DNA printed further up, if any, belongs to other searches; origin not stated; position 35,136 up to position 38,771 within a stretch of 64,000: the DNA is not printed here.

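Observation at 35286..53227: Iterated TonB-receptor / CRTAC1 beta-propeller / TPR locus with its own LysR regulator: candidate uncharacterised outer-membrane uptake system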

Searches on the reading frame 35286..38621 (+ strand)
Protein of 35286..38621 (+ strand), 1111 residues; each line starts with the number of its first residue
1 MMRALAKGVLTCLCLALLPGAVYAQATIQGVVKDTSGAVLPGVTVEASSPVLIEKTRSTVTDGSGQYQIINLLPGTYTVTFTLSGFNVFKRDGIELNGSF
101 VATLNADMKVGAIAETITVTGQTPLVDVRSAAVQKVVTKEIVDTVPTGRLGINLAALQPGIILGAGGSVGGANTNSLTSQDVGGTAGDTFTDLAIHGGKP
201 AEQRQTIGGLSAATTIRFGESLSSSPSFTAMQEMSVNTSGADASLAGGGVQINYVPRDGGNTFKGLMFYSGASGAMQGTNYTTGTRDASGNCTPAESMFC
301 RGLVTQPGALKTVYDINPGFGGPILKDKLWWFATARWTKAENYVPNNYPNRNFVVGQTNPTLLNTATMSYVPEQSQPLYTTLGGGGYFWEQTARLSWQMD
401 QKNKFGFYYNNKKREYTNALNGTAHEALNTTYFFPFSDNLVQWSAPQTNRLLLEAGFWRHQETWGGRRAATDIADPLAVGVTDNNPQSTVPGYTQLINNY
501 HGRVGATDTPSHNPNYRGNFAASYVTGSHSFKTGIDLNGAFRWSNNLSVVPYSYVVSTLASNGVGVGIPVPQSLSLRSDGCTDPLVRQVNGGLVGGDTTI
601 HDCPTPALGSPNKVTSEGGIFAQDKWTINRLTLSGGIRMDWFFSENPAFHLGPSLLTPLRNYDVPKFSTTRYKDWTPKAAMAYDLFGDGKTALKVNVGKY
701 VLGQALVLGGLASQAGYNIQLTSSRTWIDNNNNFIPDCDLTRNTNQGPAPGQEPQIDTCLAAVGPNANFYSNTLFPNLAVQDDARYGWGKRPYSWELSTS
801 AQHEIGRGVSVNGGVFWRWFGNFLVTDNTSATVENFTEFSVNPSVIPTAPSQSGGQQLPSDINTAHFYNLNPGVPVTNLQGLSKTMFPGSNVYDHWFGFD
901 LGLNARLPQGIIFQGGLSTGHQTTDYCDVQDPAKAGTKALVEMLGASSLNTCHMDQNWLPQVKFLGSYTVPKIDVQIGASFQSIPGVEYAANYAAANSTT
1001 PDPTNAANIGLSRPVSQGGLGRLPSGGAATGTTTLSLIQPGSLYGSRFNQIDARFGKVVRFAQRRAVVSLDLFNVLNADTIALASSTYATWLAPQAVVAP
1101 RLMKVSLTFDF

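Call 5: search_protein_families(library=pfam, proteins=[window:35286-38621:+], max_evalue=0.01)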
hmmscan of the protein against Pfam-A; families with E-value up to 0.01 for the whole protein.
window:35286-38621:+ (1111 aa): 4 families
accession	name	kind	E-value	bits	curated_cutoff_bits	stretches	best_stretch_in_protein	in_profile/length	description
PF13620.12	CarboxypepD_reg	-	2.3e-15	57.1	32.3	1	27-108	1-81/82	Carboxypeptidase regulatory-like domain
PF13715.12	CarbopepD_reg_2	-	3.5e-07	30.6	32.2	1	28-88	1-57/88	CarboxypepD_reg-like domain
PF17210.9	SdrD_B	-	5.2e-05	23.8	29.7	1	33-83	17-66/112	SdrD B-like domain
PF02369.22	Big_1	-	8.6e-05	23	34.9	1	24-84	17-81/93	Bacterial Ig-like domain (group 1)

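Call 6: search_protein_families(library=ncbifam, proteins=[window:35286-38621:+], max_evalue=0.001)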
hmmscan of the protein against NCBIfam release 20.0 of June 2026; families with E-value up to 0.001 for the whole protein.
window:35286-38621:+ (1111 aa): 0 families

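Call 22: search_solved_structures(query=window:35286-38621:+, max_evalue=1)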
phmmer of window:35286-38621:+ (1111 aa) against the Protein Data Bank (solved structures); distinct sequences matched with E-value up to 1: 2.
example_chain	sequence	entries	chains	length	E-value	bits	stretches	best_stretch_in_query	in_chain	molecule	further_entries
4u3s_B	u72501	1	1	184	0.11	13.5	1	41-87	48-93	Cellulosomal scaffoldin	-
4wi0_B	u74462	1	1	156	0.12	13.4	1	41-87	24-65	Cellulosomal scaffoldin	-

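Call 23: search_protein_families(library=pfam, proteins=[window:35286-38621:+], max_evalue=10)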
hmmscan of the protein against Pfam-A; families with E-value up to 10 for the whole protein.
window:35286-38621:+ (1111 aa): 4 families
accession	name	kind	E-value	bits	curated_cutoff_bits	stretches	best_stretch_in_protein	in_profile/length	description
PF13620.12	CarboxypepD_reg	-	2.3e-15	57.1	32.3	1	27-108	1-81/82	Carboxypeptidase regulatory-like domain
PF13715.12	CarbopepD_reg_2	-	3.5e-07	30.6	32.2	1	28-88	1-57/88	CarboxypepD_reg-like domain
PF17210.9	SdrD_B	-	5.2e-05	23.8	29.7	1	33-83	17-66/112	SdrD B-like domain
PF02369.22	Big_1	-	8.6e-05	23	34.9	1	24-84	17-81/93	Bacterial Ig-like domain (group 1)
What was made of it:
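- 35286..38621 (+): R1: 1,111-aa Oar-subclass TonB-dependent-transporter-like outer-membrane barrel. It has a signal peptide, a CarboxypepD_reg N-terminal extension, a TonB-box-like ETITVTG (aa 115-121) and a C-terminal FDF. Pfam hits CarboxypepD_reg only (calls 5, 23).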

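Call 24: find_homologous_proteins(query=window:35286-38621:+, max_evalue=0.00001)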
Query window:35286-38621:+ (1111 aa): 7531 proteins with E <= 0.00001 among 8000 candidates; the best 120 are listed.
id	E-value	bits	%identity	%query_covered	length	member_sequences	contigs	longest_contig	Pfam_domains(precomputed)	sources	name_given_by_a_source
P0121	0.0e+0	2557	100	100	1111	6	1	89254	PF13715.13,PF13620.13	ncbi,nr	ncbi:MAG TPA: carboxypeptidase-like regulatory domain-containing protein [Vicinamibacterales bacteri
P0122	0.0e+0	2165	85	100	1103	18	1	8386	PF13715.13,PF13620.13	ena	-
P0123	0.0e+0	2118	83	100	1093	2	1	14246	PF13715.13,PF13620.13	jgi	-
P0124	0.0e+0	2117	82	100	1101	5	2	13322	PF13715.13,PF13620.13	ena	-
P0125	0.0e+0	2105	82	100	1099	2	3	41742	PF13715.13,PF13620.13,PF17210.10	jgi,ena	-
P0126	0.0e+0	2098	82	100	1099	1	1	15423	PF13715.13,PF13620.13,PF17210.10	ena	-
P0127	0.0e+0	2065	83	98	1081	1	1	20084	PF13715.13,PF13620.13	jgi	jgi:hypothetical protein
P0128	0.0e+0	2060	80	100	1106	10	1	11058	PF13715.13,PF13620.13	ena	-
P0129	0.0e+0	2058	83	97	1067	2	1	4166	PF13620.13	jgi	-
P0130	0.0e+0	2035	80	100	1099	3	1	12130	PF13715.13,PF13620.13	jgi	jgi:Carboxypeptidase regulatory-like domain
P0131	0.0e+0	2028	79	100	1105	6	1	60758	PF13715.13,PF13620.13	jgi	jgi:hypothetical protein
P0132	0.0e+0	2011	79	99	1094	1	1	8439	PF13715.13,PF13620.13,PF17210.10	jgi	jgi:hypothetical protein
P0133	0.0e+0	2004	78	99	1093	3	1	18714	PF13715.13,PF02369.23,PF13620.13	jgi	jgi:hypothetical protein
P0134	0.0e+0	2004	78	100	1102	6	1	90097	PF13715.13,PF13620.13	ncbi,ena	-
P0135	0.0e+0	1991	78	100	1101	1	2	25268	PF13715.13,PF13620.13,PF17210.10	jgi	jgi:hypothetical protein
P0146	0.0e+0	1974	78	100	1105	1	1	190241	PF13715.13,PF25183.2,PF13620.13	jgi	jgi:hypothetical protein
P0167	0.0e+0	1947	78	98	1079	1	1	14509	PF13715.13,PF25183.2,PF13620.13,PF17210.10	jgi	jgi:hypothetical protein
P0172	0.0e+0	1936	77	97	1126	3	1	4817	PF13715.13,PF25183.2,PF13620.13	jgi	jgi:hypothetical protein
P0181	0.0e+0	1911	75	100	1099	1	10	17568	PF13715.13,PF25183.2,PF13620.13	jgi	jgi:hypothetical protein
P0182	0.0e+0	1911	75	98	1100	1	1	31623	PF13715.13,PF25183.2,PF13620.13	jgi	jgi:hypothetical protein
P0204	0.0e+0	1847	74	100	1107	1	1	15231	PF13715.13,PF25183.2,PF13620.13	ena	-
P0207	0.0e+0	1828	73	97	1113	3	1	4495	PF13715.13,PF25183.2,PF13620.13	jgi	-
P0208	0.0e+0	1827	73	100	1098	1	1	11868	PF13715.13,PF25183.2,PF13620.13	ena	-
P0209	0.0e+0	1827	72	100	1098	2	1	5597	PF25183.2,PF13620.13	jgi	jgi:hypothetical protein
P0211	0.0e+0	1825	72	100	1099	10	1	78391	PF13715.13,PF25183.2,PF13620.13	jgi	-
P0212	0.0e+0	1824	73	98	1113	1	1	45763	PF13715.13,PF25183.2,PF13620.13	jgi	jgi:hypothetical protein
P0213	0.0e+0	1824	73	98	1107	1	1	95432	PF13715.13,PF25183.2,PF13620.13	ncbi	-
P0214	0.0e+0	1823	73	97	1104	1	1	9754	PF13715.13,PF25183.2,PF13620.13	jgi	jgi:hypothetical protein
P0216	0.0e+0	1820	73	99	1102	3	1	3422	PF13715.13,PF25183.2,PF13620.13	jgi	-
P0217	0.0e+0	1818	73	98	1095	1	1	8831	PF13715.13,PF25183.2,PF13620.13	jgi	-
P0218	0.0e+0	1817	72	100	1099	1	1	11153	PF13715.13,PF25183.2,PF13620.13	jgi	jgi:hypothetical protein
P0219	0.0e+0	1816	72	98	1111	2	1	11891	PF13715.13,PF25183.2,PF13620.13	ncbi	-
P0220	0.0e+0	1811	72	97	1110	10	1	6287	PF13715.13,PF25183.2,PF13620.13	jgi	-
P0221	0.0e+0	1809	72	100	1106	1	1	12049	PF13715.13,PF25183.2,PF13620.13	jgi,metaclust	metaclust:\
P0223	0.0e+0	1799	71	100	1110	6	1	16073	PF13715.13,PF25183.2,PF13620.13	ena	-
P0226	0.0e+0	1776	71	99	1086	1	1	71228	PF13715.13,PF25183.2,PF13620.13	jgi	jgi:hypothetical protein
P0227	0.0e+0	1771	70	100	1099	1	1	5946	PF13715.13,PF25183.2,PF13620.13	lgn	-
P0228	0.0e+0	1750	77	89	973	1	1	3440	PF25183.2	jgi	jgi:hypothetical protein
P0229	0.0e+0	1747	71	98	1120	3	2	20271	PF13715.13,PF25183.2,PF13620.13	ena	-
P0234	0.0e+0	1649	74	86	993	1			PF13715.13,PF25183.2,PF13620.13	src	-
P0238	0.0e+0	1530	63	100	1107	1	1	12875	PF25183.2,PF13620.13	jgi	jgi:hypothetical protein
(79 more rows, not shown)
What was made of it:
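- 35286..38621 (+): It is 100% identical to P0121, 'Vicinamibacterales bacterium' (call 24).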

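Call 30: search_solved_structures(query=A2, max_evalue=1, show_alignments=1)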
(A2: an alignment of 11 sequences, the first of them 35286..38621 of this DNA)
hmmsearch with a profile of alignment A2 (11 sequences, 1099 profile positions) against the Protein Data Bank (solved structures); distinct sequences matched with E-value up to 1: 1.
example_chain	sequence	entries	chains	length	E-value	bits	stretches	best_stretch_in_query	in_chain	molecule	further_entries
4wi0_B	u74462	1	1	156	0.13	13.3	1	52-98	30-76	Cellulosomal scaffoldin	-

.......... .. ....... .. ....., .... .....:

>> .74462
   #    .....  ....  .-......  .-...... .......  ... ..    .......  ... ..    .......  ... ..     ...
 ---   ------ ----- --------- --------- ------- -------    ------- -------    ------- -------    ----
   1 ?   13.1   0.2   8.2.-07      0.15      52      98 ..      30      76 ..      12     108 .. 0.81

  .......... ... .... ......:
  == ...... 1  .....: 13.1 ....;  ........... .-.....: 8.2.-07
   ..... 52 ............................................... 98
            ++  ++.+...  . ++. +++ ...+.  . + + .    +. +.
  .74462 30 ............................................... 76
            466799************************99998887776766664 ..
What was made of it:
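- Tried and rejected: phmmer and a profile search against PDB found only a scaffoldin Ig-like match (calls 22, 30).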

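Call 45: predict_structure(alignment_id=A3)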
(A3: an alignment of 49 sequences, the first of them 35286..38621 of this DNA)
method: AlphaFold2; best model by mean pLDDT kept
length: 1111 residues; sequences in the alignment: 49
mean_pLDDT: 72.0   pTM: 0.71
mean pLDDT of the five models: 72.0, 67.1, 65.2, 62.6, 58.9
residues with pLDDT >= 90: 157; 70-90: 588; 50-70: 179; < 50: 187
segments of 3 or more residues with pLDDT < 50: 1-24, 50-56, 84-97, 106-195, 216-239, 249-263, 931-934
pLDDT, mean of each block of 10 residues (from residue 1): 36 35 49 58 61 49 66 60 44 41 43 30 24 24 32 30 32 41 37 47 54 47 34 39 64 38 54 70 80 81 71 73 76 75 84 92 92 89 63 81 83 80 89 73 79 85 84 91 91 90 89 85 76 87 90 93 89 93 91 88 85 87 81 86 89 91 89 88 72 82 61 77 91 92 83 78 84 74 85 83 73 83 76 85 84 81 90 75 70 80 73 76 71 57 79 82 75 74 80 86 60 88 81 88 81 78 71 73 86 78 72 60
secondary structure, 60 per line:
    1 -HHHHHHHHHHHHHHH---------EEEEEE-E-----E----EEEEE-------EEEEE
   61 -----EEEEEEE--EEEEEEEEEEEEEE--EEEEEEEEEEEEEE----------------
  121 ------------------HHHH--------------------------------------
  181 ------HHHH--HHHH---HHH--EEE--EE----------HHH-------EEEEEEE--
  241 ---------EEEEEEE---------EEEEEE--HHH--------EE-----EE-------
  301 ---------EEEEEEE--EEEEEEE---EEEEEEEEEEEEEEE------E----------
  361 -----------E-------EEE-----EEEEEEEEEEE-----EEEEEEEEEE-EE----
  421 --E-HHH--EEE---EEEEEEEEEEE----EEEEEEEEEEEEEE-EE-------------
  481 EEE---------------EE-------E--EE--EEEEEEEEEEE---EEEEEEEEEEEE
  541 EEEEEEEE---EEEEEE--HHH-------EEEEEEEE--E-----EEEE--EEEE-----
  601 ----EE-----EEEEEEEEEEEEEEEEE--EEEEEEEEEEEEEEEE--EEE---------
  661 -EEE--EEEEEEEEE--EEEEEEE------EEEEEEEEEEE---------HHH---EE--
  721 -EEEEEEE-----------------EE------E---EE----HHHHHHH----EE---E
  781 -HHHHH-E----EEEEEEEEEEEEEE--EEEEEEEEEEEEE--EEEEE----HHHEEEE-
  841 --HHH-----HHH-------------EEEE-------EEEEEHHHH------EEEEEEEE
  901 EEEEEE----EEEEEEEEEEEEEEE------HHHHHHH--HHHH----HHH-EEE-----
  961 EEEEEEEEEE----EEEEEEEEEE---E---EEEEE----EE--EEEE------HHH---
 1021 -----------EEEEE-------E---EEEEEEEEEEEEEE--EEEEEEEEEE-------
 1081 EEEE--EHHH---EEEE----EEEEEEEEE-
elements in order (helices of 4 or more, strands of 3 or more residues): H2-16 E26-31 E44-48 E56-60 E66-72 E75-88 E91-104 H139-142 H187-190 H193-196 E205-207 E232-238 E250-256 E266-271 E310-316 E319-325 E329-343 E380-382 E388-398 E404-413 E430-432 E436-446 E451-464 E481-483 E515-525 E529-548 E552-557 E570-577 E586-589 E592-595 E612-628 E631-646 E649-651 E662-664 E667-675 E678-684 E691-701 E722-728 H764-770 H782-786 E793-806 E809-821 E824-828 E836-839 E867-870 E878-882 H883-886 E893-906 E911-925 H932-938 H941-944 E953-955 E961-970 E975-984 E992-996 E1005-1008 E1032-1036 E1048-1061 E1064-1073 E1081-1084 E1094-1097 E1102-1110
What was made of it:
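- On TonB-dependent transporter (Oar subclass): Residues 106-263 of the model have pLDDT below 50 (call 45).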

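Call 47: fold_search(model_id=the predicted structure, library=pdb)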
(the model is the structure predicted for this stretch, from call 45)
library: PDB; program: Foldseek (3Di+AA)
matches with E <= 10: 776; with E <= 0.001: 233
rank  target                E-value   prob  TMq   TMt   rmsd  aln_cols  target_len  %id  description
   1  4zgv_A                3.5e-20  1.00  0.38  0.50  11.1       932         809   10  The Crystal Structure of the Ferredoxin Receptor FusA from Pectobacterium atrosepticum SCRI1043 (released 2016-08-31)
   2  6ofr                  1.3e-19  1.00  0.42  0.58  11.3      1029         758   11  The crystal structure of the outer membrane transporter YddB from Escherichia coli (released 2019-10-02)
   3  5fr8_A                3.6e-16  1.00  0.39  0.57  11.8      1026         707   10  Crystal structure of the siderophore receptor PirA from Acinetobacter baumannii (released 2016-05-11)
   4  6z8y_A                6.7e-16  1.00  0.38  0.60  10.6       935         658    9  Copper transporter OprC (released 2021-06-09)
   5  6z8q_B                1.7e-15  1.00  0.34  0.56  11.3       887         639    9  Copper transporter OprC (released 2021-06-09)
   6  4b7o                  1.9e-15  1.00  0.36  0.59  10.9       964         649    9  THE FrpB IRON TRANSPORTER FROM NEISSERIA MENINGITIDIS (F5-1 VARIANT) APOPROTEIN FORM (released 2013-01-23)
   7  4aip_B                3.0e-15  1.00  0.38  0.61  10.0       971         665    8  The FrpB iron transporter from Neisseria meningitidis (F3-3 variant) (released 2013-01-23)
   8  6z8z_B                3.5e-15  1.00  0.35  0.56  11.2       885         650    9  Copper transporter OprC (released 2021-06-09)
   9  4aip_A                4.8e-15  1.00  0.38  0.60  10.6       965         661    8  The FrpB iron transporter from Neisseria meningitidis (F3-3 variant) (released 2013-01-23)
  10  6z8u_B                4.8e-15  1.00  0.34  0.55  11.2       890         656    9  Copper transporter OprC (released 2021-06-09)
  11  6z9n_B                5.3e-15  1.00  0.34  0.55  11.7       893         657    9  Copper transporter OprC (released 2021-06-30)
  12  6z99_A                5.6e-15  1.00  0.37  0.59  11.9      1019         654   10  Copper transporter OprC (released 2021-06-30)
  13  9a3c_MODEL_1_A        5.6e-15  1.00  0.38  0.53  15.7      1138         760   11  Model of E. coli Fiu by in-cell photo-crosslinking MS and deep learning (released 2023-02-24)
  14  5fp1                  5.9e-15  1.00  0.39  0.58  11.1      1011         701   10  Crystal structure of the siderophore receptor PiuA from Acinetobacter baumannii (released 2016-05-11)
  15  6z8s_B                9.3e-15  1.00  0.35  0.57  11.0       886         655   10  Copper transporter OprC (released 2021-06-09)
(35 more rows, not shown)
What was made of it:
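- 35286..38621 (+): All 50 listed Foldseek PDB hits are TonB-dependent transporters; the best is FusA 4zgv, E = 3.5e-20 (calls 45, 47).
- On TonB-dependent transporter (Oar subclass): All 50 listed Foldseek PDB hits of the R1 model are TBDTs (E down to 3.5e-20, call 47), and the barrel region has mostly pLDDT above 70 (call 45).
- Closest known: FusA/YddB protein-import transporters with M16 proteases. Same: FusA and YddB are the best structural matches of R1 (call 47).
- R1 has a TBDT fold (call 47).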
